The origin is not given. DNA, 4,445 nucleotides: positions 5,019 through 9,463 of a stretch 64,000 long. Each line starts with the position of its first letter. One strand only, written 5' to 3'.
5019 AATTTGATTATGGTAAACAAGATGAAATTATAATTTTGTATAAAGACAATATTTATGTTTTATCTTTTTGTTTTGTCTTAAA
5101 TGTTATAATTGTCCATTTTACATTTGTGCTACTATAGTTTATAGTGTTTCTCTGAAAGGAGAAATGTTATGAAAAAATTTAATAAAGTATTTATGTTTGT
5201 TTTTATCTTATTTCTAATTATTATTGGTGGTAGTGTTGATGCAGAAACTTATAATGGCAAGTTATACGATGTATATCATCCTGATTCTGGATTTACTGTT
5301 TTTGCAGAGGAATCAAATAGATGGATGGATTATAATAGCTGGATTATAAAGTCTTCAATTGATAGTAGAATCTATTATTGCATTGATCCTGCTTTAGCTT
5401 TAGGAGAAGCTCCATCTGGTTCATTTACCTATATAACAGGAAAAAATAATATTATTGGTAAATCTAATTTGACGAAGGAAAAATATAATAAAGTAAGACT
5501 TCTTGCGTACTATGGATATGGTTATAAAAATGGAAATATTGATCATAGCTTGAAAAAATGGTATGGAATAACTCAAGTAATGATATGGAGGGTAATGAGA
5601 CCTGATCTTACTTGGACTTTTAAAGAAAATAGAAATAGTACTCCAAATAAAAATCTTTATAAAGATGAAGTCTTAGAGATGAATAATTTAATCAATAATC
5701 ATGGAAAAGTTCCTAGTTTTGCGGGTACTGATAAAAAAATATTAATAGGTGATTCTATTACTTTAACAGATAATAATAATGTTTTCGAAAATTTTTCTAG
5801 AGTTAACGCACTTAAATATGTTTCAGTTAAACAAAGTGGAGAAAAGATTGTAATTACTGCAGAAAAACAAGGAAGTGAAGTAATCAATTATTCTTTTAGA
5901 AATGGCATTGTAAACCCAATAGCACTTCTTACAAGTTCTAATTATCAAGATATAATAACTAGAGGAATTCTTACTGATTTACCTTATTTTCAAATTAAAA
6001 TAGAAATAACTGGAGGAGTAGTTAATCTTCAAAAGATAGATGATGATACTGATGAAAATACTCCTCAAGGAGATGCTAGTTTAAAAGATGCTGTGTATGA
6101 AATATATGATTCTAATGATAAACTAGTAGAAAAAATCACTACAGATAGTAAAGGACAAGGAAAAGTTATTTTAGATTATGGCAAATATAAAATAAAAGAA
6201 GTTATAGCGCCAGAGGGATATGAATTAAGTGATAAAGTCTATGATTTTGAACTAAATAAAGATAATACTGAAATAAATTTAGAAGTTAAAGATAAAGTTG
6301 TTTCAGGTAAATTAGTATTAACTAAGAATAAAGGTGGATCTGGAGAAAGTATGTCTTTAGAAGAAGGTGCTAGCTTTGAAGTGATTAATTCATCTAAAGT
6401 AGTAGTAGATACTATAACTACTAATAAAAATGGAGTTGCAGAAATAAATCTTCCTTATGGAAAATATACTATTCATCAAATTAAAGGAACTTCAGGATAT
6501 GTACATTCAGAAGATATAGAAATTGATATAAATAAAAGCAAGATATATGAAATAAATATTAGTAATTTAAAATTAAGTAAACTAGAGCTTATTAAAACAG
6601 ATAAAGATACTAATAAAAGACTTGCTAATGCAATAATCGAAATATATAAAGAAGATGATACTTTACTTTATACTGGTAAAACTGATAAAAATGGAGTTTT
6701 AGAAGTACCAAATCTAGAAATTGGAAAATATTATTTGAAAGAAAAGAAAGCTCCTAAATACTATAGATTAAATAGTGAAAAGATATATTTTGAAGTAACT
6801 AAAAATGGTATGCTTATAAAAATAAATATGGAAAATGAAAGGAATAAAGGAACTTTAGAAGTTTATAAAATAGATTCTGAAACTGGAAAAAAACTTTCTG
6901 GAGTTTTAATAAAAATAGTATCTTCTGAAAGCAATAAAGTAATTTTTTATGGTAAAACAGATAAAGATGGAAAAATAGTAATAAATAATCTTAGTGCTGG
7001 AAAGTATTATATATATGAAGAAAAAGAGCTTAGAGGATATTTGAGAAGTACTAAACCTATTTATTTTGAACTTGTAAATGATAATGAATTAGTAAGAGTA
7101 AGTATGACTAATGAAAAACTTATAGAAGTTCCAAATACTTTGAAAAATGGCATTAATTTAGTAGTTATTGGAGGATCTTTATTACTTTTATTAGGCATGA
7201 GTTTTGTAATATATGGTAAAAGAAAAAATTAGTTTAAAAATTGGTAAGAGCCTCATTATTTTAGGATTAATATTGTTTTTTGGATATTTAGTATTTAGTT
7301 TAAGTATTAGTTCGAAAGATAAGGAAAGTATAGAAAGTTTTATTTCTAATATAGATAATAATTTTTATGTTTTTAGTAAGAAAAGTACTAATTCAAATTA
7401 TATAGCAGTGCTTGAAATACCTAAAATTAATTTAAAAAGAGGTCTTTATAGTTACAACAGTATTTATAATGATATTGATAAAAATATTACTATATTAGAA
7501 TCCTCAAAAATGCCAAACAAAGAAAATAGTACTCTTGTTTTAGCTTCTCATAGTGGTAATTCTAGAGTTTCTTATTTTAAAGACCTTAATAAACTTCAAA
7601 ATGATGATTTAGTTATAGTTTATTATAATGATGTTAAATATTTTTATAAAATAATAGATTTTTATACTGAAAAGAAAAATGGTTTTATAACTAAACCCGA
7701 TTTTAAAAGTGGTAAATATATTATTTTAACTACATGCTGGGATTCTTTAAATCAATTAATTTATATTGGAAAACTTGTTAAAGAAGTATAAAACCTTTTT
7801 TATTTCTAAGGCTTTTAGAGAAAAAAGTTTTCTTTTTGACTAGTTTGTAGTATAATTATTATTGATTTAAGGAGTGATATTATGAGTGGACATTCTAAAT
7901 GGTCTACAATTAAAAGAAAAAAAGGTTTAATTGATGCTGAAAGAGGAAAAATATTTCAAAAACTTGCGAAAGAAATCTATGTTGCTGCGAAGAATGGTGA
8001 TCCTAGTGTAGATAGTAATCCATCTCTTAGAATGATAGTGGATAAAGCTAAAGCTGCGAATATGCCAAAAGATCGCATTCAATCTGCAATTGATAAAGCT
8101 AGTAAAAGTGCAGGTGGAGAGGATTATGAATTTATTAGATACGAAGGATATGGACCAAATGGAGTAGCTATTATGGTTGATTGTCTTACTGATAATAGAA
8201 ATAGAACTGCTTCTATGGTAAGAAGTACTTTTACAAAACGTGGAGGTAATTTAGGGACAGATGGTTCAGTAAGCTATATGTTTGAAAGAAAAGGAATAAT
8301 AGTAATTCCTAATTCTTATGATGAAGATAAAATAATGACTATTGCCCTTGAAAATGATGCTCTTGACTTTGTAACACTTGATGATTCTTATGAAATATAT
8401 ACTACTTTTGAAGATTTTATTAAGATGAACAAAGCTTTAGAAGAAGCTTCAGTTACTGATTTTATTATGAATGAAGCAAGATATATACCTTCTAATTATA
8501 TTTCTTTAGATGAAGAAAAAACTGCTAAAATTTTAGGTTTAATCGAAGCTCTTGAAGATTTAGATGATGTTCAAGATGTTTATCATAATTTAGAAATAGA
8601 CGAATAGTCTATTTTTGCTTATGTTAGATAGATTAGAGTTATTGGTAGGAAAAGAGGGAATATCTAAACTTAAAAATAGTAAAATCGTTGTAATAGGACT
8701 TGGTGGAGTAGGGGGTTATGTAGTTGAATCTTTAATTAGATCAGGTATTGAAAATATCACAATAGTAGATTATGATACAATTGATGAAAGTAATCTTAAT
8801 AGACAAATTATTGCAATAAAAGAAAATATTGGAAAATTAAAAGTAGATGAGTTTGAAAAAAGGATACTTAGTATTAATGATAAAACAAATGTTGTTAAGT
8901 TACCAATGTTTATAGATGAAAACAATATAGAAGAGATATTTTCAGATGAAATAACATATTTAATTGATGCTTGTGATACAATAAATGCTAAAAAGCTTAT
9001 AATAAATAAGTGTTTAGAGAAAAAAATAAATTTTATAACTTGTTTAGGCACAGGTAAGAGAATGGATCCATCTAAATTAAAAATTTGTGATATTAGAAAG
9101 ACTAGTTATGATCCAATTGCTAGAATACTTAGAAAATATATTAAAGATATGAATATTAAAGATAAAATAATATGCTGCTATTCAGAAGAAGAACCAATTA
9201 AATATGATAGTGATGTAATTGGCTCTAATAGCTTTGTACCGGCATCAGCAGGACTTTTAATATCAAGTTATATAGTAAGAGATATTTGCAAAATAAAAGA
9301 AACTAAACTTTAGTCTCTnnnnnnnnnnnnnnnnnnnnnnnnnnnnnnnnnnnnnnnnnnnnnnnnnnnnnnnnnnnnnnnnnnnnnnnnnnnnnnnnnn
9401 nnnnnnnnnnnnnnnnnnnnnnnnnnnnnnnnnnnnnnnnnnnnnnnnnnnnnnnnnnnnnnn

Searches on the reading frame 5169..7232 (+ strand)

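Call 69: search_protein_families(library=pfam, proteins=[window:5169-7232:+], max_evalue=0.0001)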
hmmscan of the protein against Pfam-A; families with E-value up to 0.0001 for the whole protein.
window:5169-7232:+ (687 aa): 6 families
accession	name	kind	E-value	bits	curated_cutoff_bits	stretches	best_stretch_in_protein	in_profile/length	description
PF17802.7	SpaA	-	3.7e-68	226.1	23.1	4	471-557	2-90/91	Prealbumin-like fold domain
PF11974.14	bMG3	-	3.5e-15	56.2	34.9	0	471-516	14-59/103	Bacterial alpha-2-macroglobulin MG3 domain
PF13620.12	CarboxypepD_reg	-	1e-12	48.7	32.3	0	477-524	7-53/82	Carboxypeptidase regulatory-like domain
PF17210.9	SdrD_B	-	1.5e-11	44.9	29.7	0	293-357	12-76/112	SdrD B-like domain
PF24025.1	Ig_DR_A0283-like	-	9.1e-07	29.6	27.1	0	567-616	12-61/102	DR_A0283-like, Ig-like domain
PF08341.16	TED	-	1.1e-05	26.2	22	1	69-158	2-83/102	Thioester domain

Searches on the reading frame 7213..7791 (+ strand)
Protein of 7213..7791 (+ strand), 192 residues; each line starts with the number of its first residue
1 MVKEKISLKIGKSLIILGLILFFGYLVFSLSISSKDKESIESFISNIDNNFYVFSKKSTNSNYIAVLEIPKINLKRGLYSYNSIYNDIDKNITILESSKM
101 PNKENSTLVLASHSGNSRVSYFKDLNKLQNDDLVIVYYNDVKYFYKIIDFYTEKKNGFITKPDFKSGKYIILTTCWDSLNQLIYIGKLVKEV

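Call 69: search_protein_families(library=pfam, proteins=[window:7213-7791:+], max_evalue=0.0001)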
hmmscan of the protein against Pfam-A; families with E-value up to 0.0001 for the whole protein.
window:7213-7791:+ (192 aa): 1 family
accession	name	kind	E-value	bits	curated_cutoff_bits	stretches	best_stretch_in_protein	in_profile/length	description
PF04203.18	Sortase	-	2.5e-13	50.3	26.6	1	67-177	1-109/125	Sortase domain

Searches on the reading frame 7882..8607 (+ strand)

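Call 69: search_protein_families(library=pfam, proteins=[window:7882-8607:+], max_evalue=0.0001)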
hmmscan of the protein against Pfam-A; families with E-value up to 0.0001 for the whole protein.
window:7882-8607:+ (241 aa): 2 families
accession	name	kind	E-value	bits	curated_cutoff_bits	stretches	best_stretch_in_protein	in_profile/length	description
PF01709.26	Transcrip_reg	-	7.3e-59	198.5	27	1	82-237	1-160/160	TACO1/YebC second and third domain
PF20772.2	TACO1_YebC_N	-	2.3e-28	98.9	36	1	5-75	1-72/73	TACO1/YebC protein N-terminal domain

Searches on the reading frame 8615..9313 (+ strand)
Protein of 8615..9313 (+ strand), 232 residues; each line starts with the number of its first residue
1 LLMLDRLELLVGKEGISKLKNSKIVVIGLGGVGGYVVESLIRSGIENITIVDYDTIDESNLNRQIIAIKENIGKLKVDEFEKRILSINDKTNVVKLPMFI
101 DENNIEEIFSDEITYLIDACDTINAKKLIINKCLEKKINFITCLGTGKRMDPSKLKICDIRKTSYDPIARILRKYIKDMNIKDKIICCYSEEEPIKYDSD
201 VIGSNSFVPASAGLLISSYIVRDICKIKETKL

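Call 69: search_protein_families(library=pfam, proteins=[window:8615-9313:+], max_evalue=0.0001)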
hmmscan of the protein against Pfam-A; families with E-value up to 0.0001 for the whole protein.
window:8615-9313:+ (232 aa): 1 family
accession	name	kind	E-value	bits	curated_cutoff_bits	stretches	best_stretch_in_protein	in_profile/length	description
PF00899.27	ThiF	-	1.8e-37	129.2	28.1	1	10-142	9-140/238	ThiF family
